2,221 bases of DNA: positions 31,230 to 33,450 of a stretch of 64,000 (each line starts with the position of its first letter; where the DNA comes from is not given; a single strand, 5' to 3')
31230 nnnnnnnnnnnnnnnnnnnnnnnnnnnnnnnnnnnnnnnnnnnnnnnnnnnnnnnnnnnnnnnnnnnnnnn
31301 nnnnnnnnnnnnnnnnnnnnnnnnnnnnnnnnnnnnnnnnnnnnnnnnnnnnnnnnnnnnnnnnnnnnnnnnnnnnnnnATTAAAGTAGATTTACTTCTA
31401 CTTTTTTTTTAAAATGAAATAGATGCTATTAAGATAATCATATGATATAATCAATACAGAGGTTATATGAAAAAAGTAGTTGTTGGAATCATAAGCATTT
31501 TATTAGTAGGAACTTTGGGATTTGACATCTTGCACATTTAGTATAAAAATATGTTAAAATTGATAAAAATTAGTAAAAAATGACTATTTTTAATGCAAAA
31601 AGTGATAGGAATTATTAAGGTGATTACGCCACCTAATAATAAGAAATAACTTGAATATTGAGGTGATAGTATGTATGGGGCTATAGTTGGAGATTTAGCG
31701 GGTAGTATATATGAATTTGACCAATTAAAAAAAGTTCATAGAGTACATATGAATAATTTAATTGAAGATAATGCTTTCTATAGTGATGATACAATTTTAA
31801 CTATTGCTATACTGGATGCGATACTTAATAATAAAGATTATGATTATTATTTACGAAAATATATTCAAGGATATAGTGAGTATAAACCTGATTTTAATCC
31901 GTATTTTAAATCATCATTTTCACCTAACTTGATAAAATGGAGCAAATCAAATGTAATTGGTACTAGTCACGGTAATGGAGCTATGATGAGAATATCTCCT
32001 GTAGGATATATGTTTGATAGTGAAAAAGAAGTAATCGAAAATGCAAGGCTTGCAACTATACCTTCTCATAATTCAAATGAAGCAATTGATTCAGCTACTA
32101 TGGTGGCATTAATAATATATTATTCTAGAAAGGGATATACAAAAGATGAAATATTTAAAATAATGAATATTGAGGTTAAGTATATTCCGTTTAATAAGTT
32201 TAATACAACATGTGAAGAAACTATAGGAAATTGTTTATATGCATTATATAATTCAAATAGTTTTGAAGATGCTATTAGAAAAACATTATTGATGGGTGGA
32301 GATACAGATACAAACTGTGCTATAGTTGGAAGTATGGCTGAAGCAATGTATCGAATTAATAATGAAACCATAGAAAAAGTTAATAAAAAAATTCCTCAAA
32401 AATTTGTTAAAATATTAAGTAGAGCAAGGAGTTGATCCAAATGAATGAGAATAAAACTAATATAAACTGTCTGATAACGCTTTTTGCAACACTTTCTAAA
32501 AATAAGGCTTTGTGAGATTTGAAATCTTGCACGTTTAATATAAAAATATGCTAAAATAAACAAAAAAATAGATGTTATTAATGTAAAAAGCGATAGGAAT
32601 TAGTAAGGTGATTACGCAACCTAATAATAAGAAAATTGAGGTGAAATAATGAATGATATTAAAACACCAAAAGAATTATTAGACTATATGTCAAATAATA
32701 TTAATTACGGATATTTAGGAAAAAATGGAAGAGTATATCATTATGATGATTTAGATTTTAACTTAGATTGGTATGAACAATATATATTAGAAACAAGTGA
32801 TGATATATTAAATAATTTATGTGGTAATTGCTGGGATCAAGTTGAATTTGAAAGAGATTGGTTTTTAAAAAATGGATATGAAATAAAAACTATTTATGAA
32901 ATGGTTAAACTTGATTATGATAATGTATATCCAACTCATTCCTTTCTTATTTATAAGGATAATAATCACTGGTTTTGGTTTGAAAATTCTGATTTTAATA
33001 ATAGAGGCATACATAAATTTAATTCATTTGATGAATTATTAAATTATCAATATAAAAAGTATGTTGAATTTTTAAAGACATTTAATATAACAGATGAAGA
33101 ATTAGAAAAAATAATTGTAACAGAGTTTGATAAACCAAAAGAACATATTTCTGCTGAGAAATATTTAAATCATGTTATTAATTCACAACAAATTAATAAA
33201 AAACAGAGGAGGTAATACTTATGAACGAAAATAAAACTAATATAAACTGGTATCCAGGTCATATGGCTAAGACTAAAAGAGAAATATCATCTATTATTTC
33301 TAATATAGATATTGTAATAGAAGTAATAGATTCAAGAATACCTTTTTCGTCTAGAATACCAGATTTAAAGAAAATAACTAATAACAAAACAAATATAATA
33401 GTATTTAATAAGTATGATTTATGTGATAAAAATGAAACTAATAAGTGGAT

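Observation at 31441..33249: Two adjacent accessory genes each behind a copy of the same ~140-bp promoter/leader element, with truncated gene stubs (one a 29-nt duplicate of the rbgA start) at the junctions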

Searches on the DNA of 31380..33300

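Call 7: search_rna_families(source=window, start=31380, end=33300, threshold=evalue, max_evalue=10, show_alignments=4)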
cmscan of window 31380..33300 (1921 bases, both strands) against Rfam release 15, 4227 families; matches with E-value up to 10: 7.
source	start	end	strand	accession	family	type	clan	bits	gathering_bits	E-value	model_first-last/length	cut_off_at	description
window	33021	33070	+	RF00352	snoR21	Gene; snRNA; snoRNA; CD-box;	-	24.5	45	1.9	1-82/82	no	Small nucleolar RNA R21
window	32957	33025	+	RF01164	SNORD107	Gene; snRNA; snoRNA; CD-box;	-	24.4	50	0.12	1-74/74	no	Small nucleolar RNA SNORD107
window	31724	31795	+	RF01586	snoR09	Gene; snRNA; snoRNA; CD-box;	-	21.1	50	6.6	1-84/84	no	small nucleolar RNA snoR09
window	32486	32525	+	RF01364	CRISPR-DR51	Gene; CRISPR;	-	21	45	3.6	1-38/38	no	CRISPR RNA direct repeat element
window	33268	33283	+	RF01319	CRISPR-DR6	Gene; CRISPR;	-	18.6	39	1.5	8-23/30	no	CRISPR RNA direct repeat element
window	31777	31837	+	RF00273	SNORD59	Gene; snRNA; snoRNA; CD-box;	CL00065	16.4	45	7.8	1-73/73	no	Small nucleolar RNA SNORD59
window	32508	32564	+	RF01726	SAM-II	Cis-reg; riboswitch;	-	16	44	9.3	1-60/60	no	SAM-II riboswitch aptamer (SAM-II long loop)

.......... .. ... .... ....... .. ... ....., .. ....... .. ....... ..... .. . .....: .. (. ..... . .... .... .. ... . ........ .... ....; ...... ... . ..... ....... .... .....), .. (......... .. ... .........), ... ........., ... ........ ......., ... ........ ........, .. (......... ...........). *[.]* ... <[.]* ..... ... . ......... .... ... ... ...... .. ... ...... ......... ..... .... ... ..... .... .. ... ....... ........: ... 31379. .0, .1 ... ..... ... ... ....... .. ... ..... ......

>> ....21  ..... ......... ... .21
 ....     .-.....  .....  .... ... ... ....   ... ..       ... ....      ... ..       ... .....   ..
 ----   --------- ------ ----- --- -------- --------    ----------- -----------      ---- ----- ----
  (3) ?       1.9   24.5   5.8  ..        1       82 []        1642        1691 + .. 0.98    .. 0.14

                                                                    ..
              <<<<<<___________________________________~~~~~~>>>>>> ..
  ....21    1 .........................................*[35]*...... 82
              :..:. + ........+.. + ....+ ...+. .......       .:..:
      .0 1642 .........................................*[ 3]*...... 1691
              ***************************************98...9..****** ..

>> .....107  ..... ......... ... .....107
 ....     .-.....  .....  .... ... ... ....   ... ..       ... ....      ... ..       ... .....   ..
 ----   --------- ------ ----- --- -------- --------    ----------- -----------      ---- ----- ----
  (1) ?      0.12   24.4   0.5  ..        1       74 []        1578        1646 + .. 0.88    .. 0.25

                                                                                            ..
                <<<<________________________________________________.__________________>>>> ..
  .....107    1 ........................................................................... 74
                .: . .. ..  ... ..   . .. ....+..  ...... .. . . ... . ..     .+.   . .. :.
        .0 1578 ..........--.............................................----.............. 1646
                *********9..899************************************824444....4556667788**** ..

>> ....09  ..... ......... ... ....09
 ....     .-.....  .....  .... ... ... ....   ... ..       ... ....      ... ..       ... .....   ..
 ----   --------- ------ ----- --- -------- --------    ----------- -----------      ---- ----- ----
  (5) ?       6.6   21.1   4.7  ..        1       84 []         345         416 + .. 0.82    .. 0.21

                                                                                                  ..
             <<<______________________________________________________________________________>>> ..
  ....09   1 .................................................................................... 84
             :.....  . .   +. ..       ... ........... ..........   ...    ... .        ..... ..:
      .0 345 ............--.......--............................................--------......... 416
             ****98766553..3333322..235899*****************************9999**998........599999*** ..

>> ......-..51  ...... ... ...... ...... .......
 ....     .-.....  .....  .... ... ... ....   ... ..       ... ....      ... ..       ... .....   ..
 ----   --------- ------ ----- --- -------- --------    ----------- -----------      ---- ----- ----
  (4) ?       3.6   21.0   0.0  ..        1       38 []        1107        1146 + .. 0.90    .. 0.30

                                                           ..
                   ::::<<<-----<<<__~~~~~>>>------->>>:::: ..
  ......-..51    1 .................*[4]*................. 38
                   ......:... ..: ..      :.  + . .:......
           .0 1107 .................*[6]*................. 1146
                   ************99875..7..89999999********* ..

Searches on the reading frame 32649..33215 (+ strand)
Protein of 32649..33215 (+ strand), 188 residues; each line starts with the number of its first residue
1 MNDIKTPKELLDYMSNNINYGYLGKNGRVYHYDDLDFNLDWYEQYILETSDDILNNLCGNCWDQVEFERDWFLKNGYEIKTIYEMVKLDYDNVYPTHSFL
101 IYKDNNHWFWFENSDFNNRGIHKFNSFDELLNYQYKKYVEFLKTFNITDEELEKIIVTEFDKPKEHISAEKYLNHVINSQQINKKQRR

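Call 6: search_protein_families(library=pfam, proteins=[window:32649-33215:+], max_evalue=0.01)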
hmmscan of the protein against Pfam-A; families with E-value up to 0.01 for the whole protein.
window:32649-33215:+ (188 aa): 0 families

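Call 9: search_protein_families(library=ncbifam, proteins=[window:32649-33215:+], max_evalue=0.1)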
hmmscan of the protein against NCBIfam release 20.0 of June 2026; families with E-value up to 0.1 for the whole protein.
window:32649-33215:+ (188 aa): 0 families

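Call 10: search_protein_families(library=phrogs, proteins=[window:32649-33215:+], max_evalue=0.1)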
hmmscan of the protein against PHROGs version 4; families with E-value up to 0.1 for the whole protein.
window:32649-33215:+ (188 aa): 0 families

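Call 11: search_solved_structures(query=window:32649-33215:+, max_evalue=10, show_alignments=2)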
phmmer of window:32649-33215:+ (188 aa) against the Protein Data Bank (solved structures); distinct sequences matched with E-value up to 10: 2.
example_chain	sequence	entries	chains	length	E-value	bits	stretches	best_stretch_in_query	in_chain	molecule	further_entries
5e3e_A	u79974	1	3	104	0.074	15.8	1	94-179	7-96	CdiI immunity protein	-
3bt3_A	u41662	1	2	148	0.96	12.2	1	11-54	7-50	Glyoxalase-related enzyme, AraC type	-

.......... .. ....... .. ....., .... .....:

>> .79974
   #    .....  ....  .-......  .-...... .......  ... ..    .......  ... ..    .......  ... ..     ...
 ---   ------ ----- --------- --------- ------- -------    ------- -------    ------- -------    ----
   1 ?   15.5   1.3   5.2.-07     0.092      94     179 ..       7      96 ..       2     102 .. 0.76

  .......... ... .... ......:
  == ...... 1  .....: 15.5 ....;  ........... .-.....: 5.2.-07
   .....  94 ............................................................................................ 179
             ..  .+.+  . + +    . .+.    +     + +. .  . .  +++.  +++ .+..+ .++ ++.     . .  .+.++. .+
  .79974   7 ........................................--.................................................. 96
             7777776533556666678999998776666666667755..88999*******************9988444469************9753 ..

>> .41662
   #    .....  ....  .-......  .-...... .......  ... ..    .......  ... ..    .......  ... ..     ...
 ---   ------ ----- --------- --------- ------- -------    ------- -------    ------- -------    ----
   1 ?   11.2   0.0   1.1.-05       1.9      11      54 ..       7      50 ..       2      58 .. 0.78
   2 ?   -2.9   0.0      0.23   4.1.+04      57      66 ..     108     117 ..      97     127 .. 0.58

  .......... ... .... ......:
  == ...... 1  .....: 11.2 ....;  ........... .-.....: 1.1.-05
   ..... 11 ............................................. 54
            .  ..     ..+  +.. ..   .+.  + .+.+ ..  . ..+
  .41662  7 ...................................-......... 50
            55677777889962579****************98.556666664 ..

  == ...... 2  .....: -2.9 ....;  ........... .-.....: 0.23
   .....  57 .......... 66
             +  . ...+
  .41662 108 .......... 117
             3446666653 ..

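Call 12: find_homologous_proteins(query=window:32649-33215:+, max_evalue=0.001)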
Query window:32649-33215:+ (188 aa): 273 proteins with E <= 0.001 among 310 candidates; the best 120 are listed.
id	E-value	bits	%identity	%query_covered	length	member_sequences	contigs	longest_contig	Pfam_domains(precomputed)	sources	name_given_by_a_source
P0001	4.6e-110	384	89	99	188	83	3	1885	-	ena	-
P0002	4.5e-109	381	89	100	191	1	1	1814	-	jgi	-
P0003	1.8e-107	375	86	100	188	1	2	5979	-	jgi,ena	-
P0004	1.3e-105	369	88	97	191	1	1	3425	-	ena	-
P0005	1.9e-104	365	85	99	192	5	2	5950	-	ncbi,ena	-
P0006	5.9e-103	361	85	98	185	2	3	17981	-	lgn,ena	-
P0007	6.4e-101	354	82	100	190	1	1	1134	-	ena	-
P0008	8.8e-101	354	84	97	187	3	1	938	-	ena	-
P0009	1.2e-100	353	84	98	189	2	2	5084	-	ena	-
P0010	1.7e-100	353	83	98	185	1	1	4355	-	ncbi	-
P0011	1.8e-100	352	82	97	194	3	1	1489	-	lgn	-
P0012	1.0e-98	347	82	97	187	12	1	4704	-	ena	-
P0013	1.0e-98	347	81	99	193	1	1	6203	-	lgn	-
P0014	1.6e-98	346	81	97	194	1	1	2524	-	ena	-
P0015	2.4e-98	346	83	97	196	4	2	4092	-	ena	-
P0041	7.0e-94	331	79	97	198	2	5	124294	-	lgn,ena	-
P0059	1.6e-91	323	77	97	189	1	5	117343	-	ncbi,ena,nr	ncbi:MAG: hypothetical protein IJ574_02105 [Bacilli bacterium]|nr:hypothetical protein [Bacilli bact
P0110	1.2e-79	284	68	97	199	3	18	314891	-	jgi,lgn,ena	-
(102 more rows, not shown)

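Call 13: find_encoding_contigs(protein=P0041, flank=6000, max_places=3)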
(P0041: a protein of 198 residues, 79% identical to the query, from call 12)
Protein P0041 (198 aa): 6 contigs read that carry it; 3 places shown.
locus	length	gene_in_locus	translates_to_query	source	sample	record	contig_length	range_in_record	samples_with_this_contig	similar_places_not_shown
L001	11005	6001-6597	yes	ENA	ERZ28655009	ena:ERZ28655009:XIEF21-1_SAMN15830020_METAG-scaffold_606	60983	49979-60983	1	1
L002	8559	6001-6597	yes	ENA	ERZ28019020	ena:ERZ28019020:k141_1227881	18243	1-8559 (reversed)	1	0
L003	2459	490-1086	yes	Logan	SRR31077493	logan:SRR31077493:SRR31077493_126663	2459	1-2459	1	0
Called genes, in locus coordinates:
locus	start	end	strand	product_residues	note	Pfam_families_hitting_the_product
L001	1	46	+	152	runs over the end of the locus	-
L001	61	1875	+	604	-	PF11397:GlcNAc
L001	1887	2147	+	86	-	-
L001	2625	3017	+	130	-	PF00383:dCMP_cyt_deam_1, PF08211:dCMP_cyt_deam_2 (weak)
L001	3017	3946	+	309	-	PF00483:NTP_transferase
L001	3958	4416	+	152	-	PF06941:NT5C (faint)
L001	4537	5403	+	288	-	PF00877:NLPC_P60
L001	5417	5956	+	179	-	PF01966:HD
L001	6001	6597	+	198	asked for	-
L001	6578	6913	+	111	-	PF04266:ASCH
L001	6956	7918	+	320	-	-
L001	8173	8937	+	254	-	PF03747:ADP_ribosyl_GH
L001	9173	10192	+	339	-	PF13310:Virulence_RhuM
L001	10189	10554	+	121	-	PF00903:Glyoxalase (faint)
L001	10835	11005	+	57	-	?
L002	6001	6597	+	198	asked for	-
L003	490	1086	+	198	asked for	-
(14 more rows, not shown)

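Call 14: find_encoding_contigs(protein=P0110, flank=6000, max_places=3)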
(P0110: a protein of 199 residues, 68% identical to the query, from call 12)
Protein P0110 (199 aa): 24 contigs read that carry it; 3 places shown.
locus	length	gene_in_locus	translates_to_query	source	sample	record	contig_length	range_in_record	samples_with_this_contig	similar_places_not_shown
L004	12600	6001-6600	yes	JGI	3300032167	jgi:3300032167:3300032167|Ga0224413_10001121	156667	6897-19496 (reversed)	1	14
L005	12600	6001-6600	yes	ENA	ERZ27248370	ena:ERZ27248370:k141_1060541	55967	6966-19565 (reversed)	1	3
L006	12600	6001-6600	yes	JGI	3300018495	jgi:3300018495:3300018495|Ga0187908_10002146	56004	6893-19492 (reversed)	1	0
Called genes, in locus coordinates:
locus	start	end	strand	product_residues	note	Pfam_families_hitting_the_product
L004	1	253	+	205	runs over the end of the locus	-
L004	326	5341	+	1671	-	PF13629:T2SS-T3SS_pil_N (faint), PF00150:Cellulase, PF02368:Big_2, PF26918:Ig_Eae (weak), PF23598:LRR_14, PF13855:LRR_8 (weak), PF12799:LRR_4 (weak)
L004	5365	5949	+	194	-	PF01966:HD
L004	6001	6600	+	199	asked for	-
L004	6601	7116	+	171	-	PF22751:DUF488-N3a (faint)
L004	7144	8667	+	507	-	PF14264:Glucos_trans_II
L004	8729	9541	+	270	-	-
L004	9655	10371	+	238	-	PF07505:DUF5131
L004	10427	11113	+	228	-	PF00072:Response_reg, PF00486:Trans_reg_C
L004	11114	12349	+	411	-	PF00512:HisKA, PF02518:HATPase_c, PF14501:HATPase_c_5 (weak)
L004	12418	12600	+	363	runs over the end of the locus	PF00089:Trypsin, PF13365:Trypsin_2, PF00595:PDZ (faint), PF13180:PDZ_2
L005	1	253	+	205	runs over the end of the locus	-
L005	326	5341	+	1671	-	PF13629:T2SS-T3SS_pil_N (faint), PF00150:Cellulase, PF02368:Big_2, PF26918:Ig_Eae (weak), PF23598:LRR_14, PF13855:LRR_8 (weak), PF12799:LRR_4 (weak)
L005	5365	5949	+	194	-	PF01966:HD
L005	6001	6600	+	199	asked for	-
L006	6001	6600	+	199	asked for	-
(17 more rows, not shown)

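Call 15: find_encoding_contigs(protein=P0059, flank=6000, max_places=3)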
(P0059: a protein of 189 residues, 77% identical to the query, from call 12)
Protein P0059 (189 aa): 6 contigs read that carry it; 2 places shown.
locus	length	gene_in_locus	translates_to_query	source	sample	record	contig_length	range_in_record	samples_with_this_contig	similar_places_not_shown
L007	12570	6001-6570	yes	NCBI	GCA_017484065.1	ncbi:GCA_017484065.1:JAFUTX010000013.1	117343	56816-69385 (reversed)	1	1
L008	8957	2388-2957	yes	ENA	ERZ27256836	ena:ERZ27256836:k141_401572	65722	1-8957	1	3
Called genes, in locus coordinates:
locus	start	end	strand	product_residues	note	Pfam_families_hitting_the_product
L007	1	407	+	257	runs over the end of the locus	PF04266:ASCH (weak), PF12961:DUF3850 (faint)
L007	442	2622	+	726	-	PF01757:Acyl_transf_3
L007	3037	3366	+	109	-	PF03819:MazG (faint)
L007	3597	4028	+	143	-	PF00583:Acetyltransf_1, PF13673:Acetyltransf_10, PF13508:Acetyltransf_7, PF08445:FR47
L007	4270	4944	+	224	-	-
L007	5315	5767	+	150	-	PF00383:dCMP_cyt_deam_1, PF14437:MafB19-deam, PF14439:Bd3614-deam (weak)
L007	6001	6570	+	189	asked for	-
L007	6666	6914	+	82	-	PF01381:HTH_3, PF12844:HTH_19 (weak)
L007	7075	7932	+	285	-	PF02498:Bro-N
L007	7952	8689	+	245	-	PF13310:Virulence_RhuM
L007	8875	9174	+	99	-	-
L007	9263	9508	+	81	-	-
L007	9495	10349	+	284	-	PF03193:RsgA_GTPase (faint), PF00025:Arf (faint), PF01926:MMR_HSR1, PF02421:FeoB_N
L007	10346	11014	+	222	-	PF01351:RNase_HII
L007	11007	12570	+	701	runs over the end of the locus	PF00884:Sulfatase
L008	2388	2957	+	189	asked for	-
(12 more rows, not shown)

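Call 77: predict_structure(alignment_id=A4)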
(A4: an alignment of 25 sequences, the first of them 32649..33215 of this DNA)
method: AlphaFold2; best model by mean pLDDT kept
length: 188 residues; sequences in the alignment: 25
mean_pLDDT: 93.3   pTM: 0.88
mean pLDDT of the five models: 93.3, 92.9, 92.5, 92.3, 91.2
residues with pLDDT >= 90: 170; 70-90: 11; 50-70: 4; < 50: 3
segments of 3 or more residues with pLDDT < 50: 186-188
pLDDT, mean of each block of 10 residues (from residue 1): 93 96 97 95 96 96 97 97 88 90 97 94 97 95 94 94 94 95 62
secondary structure, 60 per line:
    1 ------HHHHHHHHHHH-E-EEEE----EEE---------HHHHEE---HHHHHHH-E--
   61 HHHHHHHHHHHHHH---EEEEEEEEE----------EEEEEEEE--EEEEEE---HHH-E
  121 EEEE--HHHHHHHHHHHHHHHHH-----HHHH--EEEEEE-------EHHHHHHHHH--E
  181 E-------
elements in order: H7-17 E21-24 E29-31 H41-44 H50-56 H61-74 E78-86 E97-104 E107-112 E120-124 H127-143 H149-152 E155-160 H169-177

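Call 79: fold_search(model_id=the predicted structure, library=pdb)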
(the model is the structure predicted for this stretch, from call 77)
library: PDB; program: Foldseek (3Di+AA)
matches with E <= 10: 560; with E <= 0.001: 0
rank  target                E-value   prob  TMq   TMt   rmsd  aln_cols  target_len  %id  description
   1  7ob6_B                3.6e-03  1.00  0.57  0.51   5.2       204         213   13  CPR-C4 - a conserved novel protease from the Candidate Phyla Radiation (released 2022-04-27)
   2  7pjo_AAA              6.6e-03  1.00  0.56  0.49   5.3       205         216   13  Crystal form 3 of CPR-C4: a cysteine protease from the Candidate Phyla Radiation (released 2022-07-06)
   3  7pjo_BBB              7.0e-03  1.00  0.56  0.50   5.2       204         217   13  Crystal form 3 of CPR-C4: a cysteine protease from the Candidate Phyla Radiation (released 2022-07-06)
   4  2f4m_A                7.5e-03  0.97  0.31  0.21  10.0       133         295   14  The Mouse PNGase-HR23 Complex Reveals a Complete Remodulation of the Protein-Protein Interface Compared to its Yeast O (released 2006-03-07)
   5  8k51_A                8.4e-03  0.99  0.36  0.27   4.9       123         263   11  Crystal structure of arylamine N-acyltransferase from Streptomyces aureus (released 2024-07-24)
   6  7ob7                  9.5e-03  1.00  0.56  0.50   5.2       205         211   13  CPR-C4 - novel protease from the Candidate Phyla Radiation (CPR) (released 2022-04-27)
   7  8k56_A                9.5e-03  0.99  0.36  0.27   4.9       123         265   11  Crystal structure of arylamine N-acyltransferase from Streptomyces aureus complexed with acyl-SNAC (released 2024-07-24)
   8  3lnb                  1.0e-02  0.99  0.36  0.28   4.9       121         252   13  Crystal Structure Analysis of Arylamine N-acetyltransferase C from Bacillus anthracis (released 2011-01-26)
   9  4guz_A                1.0e-02  0.98  0.35  0.25   8.4       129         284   12  Structure of the arylamine N-acetyltransferase from Mycobacterium abscessus (released 2013-10-23)
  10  8z4f_A                1.1e-02  0.99  0.35  0.23   8.5       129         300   16  Pseudomurein Endoisopeptidases PeiP (released 2024-10-30)
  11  8k51_B                1.1e-02  0.99  0.36  0.26   4.9       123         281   11  Crystal structure of arylamine N-acyltransferase from Streptomyces aureus (released 2024-07-24)
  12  4dmo_A                1.4e-02  0.99  0.39  0.30   4.7       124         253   13  Crystal structure of the (BACCR)NAT3 arylamine N-acetyltransferase from Bacillus cereus reveals a unique Cys-His-Glu c (released 2013-06-26)
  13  7ob6_A                1.8e-02  1.00  0.56  0.49   5.2       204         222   13  CPR-C4 - a conserved novel protease from the Candidate Phyla Radiation (released 2022-04-27)
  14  4bgf_C                2.1e-02  0.97  0.36  0.26   5.2       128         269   14  The 3D-structure of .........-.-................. from M. tuberculosis (released 2013-07-24)
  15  4nv7_A                2.2e-02  0.99  0.36  0.26   7.8       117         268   14  Crystal Structure of Mesorhizobium Loti Arylamine N-acetyltransferase 1 In Complex With CoA (released 2015-01-21)
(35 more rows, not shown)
